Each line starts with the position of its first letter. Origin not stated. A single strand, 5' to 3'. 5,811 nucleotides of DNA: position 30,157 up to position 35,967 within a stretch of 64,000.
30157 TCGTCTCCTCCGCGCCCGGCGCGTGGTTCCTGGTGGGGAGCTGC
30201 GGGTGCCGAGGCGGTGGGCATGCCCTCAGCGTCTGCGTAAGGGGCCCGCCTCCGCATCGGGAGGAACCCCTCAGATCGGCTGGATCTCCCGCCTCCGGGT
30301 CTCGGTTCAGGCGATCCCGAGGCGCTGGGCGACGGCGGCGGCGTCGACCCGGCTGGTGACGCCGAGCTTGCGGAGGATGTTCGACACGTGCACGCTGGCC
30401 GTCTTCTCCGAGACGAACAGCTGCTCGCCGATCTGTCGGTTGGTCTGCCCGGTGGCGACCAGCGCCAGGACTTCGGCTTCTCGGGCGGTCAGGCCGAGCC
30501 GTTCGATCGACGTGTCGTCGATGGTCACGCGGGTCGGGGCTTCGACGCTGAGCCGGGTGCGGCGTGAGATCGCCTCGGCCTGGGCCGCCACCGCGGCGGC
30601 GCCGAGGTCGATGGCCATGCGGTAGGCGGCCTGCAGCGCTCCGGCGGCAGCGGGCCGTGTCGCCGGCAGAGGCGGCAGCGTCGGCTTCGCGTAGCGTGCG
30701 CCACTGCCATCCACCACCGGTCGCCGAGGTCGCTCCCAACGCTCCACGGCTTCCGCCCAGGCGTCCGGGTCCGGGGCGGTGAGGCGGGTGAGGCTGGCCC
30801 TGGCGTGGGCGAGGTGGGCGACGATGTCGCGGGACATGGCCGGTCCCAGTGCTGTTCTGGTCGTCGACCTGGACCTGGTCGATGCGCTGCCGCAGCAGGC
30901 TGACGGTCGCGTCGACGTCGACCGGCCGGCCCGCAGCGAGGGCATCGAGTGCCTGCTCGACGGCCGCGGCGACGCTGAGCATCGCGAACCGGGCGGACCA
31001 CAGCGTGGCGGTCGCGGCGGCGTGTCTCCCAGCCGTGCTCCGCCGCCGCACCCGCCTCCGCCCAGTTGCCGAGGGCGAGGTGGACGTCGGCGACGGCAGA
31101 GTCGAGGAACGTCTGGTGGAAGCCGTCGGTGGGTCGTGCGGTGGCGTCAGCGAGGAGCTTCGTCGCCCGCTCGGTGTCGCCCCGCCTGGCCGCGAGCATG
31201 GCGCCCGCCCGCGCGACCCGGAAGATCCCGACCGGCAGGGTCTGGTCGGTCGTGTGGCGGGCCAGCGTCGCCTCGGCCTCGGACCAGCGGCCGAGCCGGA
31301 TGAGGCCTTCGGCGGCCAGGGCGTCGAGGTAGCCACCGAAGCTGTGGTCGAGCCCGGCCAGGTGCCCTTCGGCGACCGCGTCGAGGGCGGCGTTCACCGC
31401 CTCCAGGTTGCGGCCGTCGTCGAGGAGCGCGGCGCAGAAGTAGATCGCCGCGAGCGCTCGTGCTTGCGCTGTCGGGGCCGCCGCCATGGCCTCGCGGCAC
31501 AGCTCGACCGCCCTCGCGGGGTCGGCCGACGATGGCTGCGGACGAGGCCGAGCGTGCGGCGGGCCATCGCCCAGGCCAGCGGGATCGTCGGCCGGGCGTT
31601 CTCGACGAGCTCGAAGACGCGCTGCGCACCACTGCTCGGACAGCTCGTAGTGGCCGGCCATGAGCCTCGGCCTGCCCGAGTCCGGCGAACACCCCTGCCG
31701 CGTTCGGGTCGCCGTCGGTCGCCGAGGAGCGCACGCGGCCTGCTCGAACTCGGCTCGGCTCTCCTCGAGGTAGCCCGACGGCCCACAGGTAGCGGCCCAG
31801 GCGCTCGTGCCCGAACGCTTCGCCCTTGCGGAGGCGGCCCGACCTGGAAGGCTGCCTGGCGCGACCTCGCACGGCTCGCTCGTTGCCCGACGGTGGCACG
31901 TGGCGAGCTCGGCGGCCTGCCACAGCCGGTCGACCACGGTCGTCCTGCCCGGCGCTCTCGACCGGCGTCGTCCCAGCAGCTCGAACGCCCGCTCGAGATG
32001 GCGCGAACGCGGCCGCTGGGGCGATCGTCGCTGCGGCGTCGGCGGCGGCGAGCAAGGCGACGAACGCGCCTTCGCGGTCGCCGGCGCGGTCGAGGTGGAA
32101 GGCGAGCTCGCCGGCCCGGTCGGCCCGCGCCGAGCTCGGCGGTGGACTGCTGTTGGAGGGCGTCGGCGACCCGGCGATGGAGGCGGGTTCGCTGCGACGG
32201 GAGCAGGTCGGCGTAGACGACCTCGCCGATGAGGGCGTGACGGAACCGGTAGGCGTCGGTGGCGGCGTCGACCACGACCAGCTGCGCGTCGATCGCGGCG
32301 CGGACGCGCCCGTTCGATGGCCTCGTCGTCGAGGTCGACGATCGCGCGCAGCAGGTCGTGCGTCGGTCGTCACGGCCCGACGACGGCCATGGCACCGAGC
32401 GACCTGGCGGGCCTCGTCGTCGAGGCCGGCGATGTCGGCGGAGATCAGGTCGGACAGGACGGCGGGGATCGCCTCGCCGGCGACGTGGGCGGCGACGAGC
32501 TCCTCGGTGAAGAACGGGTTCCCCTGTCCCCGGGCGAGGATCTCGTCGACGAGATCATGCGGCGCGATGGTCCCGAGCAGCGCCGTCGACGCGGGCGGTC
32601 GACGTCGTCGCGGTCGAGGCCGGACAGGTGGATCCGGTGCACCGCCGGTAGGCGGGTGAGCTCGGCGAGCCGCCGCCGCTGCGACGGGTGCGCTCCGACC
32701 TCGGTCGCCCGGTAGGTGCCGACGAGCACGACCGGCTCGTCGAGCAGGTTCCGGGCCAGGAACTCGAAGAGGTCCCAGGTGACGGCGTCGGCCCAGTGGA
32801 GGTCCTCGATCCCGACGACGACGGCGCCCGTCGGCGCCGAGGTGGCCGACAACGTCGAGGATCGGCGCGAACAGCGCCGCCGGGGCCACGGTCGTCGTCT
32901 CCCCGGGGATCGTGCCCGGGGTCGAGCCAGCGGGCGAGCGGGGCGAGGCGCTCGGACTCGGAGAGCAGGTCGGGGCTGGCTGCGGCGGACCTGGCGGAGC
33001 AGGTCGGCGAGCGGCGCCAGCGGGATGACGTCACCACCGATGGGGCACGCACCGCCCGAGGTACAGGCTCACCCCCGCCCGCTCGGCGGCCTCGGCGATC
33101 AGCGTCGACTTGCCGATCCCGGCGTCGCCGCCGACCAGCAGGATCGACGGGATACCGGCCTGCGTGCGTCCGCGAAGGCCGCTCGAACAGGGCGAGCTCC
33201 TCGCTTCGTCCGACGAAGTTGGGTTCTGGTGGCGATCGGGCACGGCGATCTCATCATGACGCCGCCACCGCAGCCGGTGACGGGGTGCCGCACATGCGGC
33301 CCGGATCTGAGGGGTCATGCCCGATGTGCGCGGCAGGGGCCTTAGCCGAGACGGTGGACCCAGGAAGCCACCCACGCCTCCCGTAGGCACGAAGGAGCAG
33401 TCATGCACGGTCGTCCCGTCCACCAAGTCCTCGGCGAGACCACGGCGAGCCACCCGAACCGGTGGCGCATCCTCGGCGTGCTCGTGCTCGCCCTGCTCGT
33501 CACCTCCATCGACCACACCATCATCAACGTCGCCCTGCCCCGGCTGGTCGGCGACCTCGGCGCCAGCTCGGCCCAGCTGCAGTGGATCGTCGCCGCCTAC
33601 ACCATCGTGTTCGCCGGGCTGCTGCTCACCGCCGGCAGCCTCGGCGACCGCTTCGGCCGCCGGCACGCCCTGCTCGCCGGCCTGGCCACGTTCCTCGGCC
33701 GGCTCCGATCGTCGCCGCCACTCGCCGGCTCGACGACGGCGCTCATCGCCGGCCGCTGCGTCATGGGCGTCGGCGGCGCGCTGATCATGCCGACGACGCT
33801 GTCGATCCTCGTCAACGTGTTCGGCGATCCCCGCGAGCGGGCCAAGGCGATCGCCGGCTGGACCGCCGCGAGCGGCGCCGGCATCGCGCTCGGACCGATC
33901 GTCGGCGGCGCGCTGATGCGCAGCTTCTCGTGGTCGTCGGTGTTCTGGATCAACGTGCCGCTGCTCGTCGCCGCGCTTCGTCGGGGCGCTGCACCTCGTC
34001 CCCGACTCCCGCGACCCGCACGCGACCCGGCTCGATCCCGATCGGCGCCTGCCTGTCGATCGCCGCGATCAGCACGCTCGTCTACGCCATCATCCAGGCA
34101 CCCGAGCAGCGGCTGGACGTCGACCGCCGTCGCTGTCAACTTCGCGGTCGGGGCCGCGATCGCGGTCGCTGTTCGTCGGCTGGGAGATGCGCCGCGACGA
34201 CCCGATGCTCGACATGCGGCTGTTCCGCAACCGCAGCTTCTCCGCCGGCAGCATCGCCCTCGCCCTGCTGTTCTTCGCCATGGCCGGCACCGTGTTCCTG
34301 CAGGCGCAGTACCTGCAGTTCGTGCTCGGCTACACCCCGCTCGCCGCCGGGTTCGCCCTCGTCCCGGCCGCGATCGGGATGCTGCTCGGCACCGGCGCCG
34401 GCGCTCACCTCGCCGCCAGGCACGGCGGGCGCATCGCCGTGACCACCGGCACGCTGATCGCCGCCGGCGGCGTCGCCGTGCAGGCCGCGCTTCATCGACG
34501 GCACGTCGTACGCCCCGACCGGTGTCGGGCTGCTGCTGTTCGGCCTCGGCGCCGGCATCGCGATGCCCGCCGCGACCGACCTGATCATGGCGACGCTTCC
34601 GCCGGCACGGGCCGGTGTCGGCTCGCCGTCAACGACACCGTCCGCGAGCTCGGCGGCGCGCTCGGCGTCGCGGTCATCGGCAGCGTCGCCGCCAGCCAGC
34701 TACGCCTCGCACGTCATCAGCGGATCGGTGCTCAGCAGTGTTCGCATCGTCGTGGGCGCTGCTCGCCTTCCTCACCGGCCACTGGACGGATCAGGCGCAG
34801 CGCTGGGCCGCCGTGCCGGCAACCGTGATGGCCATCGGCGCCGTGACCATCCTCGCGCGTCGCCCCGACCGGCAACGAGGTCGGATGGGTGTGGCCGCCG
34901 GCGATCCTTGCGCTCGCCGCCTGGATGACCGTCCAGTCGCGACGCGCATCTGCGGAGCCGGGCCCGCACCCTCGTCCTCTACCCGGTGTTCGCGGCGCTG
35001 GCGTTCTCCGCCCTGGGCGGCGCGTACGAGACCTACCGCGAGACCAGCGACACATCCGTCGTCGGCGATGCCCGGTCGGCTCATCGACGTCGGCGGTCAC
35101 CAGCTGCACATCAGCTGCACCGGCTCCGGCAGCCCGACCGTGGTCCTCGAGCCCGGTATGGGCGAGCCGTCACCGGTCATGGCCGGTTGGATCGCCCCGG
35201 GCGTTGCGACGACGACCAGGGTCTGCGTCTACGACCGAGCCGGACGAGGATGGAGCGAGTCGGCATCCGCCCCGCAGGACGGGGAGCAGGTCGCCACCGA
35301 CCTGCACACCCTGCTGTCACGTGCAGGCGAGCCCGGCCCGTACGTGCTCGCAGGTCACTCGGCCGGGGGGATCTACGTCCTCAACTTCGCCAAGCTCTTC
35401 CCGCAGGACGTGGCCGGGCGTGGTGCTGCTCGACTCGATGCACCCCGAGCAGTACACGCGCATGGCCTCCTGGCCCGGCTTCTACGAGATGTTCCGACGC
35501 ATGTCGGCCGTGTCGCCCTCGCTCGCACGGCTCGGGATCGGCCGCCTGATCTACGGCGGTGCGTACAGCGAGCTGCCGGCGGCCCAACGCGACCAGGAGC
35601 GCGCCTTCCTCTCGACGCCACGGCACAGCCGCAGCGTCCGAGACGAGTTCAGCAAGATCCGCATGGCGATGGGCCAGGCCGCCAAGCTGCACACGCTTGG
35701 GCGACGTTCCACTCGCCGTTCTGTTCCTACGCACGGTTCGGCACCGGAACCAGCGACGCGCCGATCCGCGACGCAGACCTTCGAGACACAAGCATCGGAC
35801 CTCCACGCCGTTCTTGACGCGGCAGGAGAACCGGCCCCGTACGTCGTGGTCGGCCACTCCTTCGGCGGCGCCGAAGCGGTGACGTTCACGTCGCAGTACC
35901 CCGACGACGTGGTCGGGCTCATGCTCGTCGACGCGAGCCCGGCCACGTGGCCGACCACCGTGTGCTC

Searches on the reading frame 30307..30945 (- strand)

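Call 40: search_protein_families(library=pfam, proteins=[window:30307-30945:-], max_evalue=0.001)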
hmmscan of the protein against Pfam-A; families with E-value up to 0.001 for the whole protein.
window:30307-30945:- (212 aa): 1 family
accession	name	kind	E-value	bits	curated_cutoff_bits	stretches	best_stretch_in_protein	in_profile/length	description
PF00196.25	GerE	-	9e-22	76.9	23.5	1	152-206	3-57/57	Bacterial regulatory proteins, luxR family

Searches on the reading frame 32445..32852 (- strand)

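Call 40: search_protein_families(library=pfam, proteins=[window:32445-32852:-], max_evalue=0.001)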
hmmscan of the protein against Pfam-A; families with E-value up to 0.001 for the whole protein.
window:32445-32852:- (135 aa): 1 family
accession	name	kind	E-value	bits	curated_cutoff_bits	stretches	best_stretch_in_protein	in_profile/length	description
PF13191.12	AAA_16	-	0.00029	21.8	32.6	1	7-44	129-167/167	AAA ATPase domain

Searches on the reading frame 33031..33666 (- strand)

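Call 40: search_protein_families(library=pfam, proteins=[window:33031-33666:-], max_evalue=0.001)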
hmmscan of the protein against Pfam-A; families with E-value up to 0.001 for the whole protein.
window:33031-33666:- (211 aa): 1 family
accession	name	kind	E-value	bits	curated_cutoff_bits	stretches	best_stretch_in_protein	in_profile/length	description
PF13191.12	AAA_16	-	1.8e-05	25.7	32.6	1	166-207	17-61/167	AAA ATPase domain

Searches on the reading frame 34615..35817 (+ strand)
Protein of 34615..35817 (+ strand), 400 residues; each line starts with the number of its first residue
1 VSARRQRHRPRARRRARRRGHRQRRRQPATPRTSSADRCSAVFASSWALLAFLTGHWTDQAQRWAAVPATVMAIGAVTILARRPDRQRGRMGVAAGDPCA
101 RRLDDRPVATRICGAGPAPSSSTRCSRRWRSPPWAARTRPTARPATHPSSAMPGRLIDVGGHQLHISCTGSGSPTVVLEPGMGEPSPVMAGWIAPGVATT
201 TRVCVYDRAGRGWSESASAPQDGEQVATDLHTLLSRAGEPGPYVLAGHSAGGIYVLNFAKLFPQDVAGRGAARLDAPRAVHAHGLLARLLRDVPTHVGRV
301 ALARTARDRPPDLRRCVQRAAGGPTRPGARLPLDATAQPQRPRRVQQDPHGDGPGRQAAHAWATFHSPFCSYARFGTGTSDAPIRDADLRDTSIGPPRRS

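Call 40: search_protein_families(library=pfam, proteins=[window:34615-35817:+], max_evalue=0.001)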
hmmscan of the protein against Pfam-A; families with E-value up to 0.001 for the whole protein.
window:34615-35817:+ (400 aa): 4 families
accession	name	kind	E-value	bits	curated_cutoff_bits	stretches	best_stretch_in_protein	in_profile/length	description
PF00561.26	Abhydrolase_1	-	9.5e-08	32.4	25.8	1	174-267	1-95/245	alpha/beta hydrolase fold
PF12146.15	Hydrolase_4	-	1.1e-06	28.6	27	1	175-268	6-103/239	Serine aminopeptidase, S33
PF00975.26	Thioesterase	-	2.7e-05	24.9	26.4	1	199-261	25-86/226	Thioesterase domain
PF12697.13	Abhydrolase_6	-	0.00011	23.3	26.3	1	192-377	14-155/217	Alpha/beta hydrolase family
